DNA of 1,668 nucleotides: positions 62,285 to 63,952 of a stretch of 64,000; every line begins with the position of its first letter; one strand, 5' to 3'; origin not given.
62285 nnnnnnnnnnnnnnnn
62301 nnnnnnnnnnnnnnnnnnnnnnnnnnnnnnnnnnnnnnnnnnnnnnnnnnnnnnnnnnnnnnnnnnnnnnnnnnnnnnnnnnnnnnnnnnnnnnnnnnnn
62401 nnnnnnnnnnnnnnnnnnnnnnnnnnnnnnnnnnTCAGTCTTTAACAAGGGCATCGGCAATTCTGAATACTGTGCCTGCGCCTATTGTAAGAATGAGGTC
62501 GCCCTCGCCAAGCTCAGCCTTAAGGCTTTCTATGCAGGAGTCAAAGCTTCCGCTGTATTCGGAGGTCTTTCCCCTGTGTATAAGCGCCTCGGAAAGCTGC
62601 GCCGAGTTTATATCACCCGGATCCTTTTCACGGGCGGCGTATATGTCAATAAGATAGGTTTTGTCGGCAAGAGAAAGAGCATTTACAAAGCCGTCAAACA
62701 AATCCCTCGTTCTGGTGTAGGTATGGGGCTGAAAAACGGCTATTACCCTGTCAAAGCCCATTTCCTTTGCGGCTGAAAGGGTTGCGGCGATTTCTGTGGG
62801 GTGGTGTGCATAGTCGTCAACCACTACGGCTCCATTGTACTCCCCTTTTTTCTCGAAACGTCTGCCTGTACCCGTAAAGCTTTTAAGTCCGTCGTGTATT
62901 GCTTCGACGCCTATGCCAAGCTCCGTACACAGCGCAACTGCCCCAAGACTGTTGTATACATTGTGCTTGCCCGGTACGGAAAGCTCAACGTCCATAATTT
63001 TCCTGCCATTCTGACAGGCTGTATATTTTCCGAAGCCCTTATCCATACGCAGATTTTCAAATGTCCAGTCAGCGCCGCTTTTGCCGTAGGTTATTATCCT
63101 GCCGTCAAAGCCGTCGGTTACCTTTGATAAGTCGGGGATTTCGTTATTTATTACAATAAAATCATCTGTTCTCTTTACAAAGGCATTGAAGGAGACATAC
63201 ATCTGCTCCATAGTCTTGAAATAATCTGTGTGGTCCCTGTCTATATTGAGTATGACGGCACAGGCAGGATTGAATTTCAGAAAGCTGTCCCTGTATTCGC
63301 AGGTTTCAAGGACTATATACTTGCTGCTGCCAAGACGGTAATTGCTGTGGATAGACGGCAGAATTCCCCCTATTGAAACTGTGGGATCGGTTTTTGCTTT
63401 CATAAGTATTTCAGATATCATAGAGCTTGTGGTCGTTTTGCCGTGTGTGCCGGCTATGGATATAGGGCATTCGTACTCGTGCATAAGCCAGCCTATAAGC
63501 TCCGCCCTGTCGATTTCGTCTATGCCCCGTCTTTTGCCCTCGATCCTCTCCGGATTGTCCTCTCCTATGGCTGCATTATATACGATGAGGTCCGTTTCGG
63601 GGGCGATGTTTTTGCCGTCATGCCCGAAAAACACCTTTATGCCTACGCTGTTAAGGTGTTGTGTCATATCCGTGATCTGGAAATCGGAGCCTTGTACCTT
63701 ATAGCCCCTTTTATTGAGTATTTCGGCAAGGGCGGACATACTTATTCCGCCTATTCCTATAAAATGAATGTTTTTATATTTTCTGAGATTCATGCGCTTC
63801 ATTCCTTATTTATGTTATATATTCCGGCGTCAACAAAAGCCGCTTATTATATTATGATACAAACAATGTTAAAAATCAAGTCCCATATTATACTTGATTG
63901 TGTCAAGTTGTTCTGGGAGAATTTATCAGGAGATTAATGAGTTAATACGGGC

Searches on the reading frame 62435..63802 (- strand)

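Call 5: search_protein_families(library=ncbifam, proteins=[window:62435-63802:-], max_evalue=0.01)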
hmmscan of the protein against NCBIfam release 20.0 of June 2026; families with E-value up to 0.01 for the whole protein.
window:62435-63802:- (455 aa): 29 families (the best 25 are shown)
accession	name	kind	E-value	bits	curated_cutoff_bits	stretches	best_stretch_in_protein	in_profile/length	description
TIGR01082.1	murC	equivalog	4.3e-140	467.7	335.1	1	11-452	1-448/449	UDP-N-acetylmuramate--L-alanine ligase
NF011171.0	PRK14573.1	equivalog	2.6e-87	293.5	1015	1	8-452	3-444/809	bifunctional UDP-N-acetylmuramate--L-alanine ligase/D-alanine--D-alanine ligase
TIGR01081.1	mpl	equivalog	3.5e-57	194.4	388.7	1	12-451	2-442/448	UDP-N-acetylmuramate:L-alanyl-gamma-D-glutamyl-meso-diaminopimelate ligase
NF053645.1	pMurC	equivalog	3.9e-32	111.6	560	2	14-240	3-244/492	pseudomurein biosynthesis peptide ligase pMurC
TIGR01087.1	murD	equivalog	2.1e-31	109.5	211.95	1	12-348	2-338/441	UDP-N-acetylmuramoyl-L-alanine--D-glutamate ligase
NF001126.0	PRK00139.1-4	equivalog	1.4e-28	99.7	373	1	180-357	195-374/486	UDP-N-acetylmuramoyl-L-alanyl-D-glutamate--2,6-diaminopimelate ligase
NF001124.0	PRK00139.1-2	equivalog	1.8e-24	86.4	476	1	180-358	200-384/500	UDP-N-acetylmuramoyl-L-alanyl-D-glutamate--2,6-diaminopimelate ligase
NF053648.1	pMurE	equivalog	2.3e-22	79.4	600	1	178-356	189-359/464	pseudomurein biosynthesis peptide ligase pMurE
TIGR01085.1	murE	subfamily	2.2e-21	76.3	257.3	2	180-357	179-364/472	UDP-N-acetylmuramyl-tripeptide synthetase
NF008896.0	PRK11929.1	equivalog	5.3e-21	74.2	1023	1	181-357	204-391/965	bifunctional UDP-N-acetylmuramoyl-L-alanyl-D-glutamate--2,6-diaminopimelate ligase MurE/UDP-N-acetylmuramoyl-tripeptide--D-alanyl-D-alanine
TIGR01143.1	murF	subfamily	7.9e-21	74.5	288.6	1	114-349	77-322/418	UDP-N-acetylmuramoyl-tripeptide--D-alanyl-D-alanine ligase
NF053646.1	pMurD1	equivalog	9.5e-21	74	610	2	181-367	187-367/465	pseudomurein biosynthesis peptide ligase pMurD1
NF010623.0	PRK14016.1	subfamily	2.7e-15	55.6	877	1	181-439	568-848/871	cyanophycin synthetase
NF053647.1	pMurD2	equivalog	3.5e-15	55.8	550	1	15-230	6-223/405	pseudomurein biosynthesis peptide ligase pMurD2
NF010628.0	PRK14022.1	equivalog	1.3e-14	53.8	536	1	181-354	203-370/483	UDP-N-acetylmuramoyl-L-alanyl-D-glutamate--L-lysine ligase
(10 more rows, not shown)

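Call 6: search_protein_families(library=pfam, proteins=[window:62435-63802:-], max_evalue=0.01)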
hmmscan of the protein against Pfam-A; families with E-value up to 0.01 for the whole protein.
window:62435-63802:- (455 aa): 3 families
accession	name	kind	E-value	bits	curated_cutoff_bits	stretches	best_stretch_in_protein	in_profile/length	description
PF08245.18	Mur_ligase_M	-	1.1e-27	97.8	24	1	116-291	1-199/200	Mur ligase middle domain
PF01225.30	Mur_ligase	-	3.2e-25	88.8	21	1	11-110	1-94/95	Mur ligase family, catalytic domain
PF02875.26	Mur_ligase_C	-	1.8e-23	84.2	28.4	1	314-443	1-127/127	Mur ligase, glutamate ligase domain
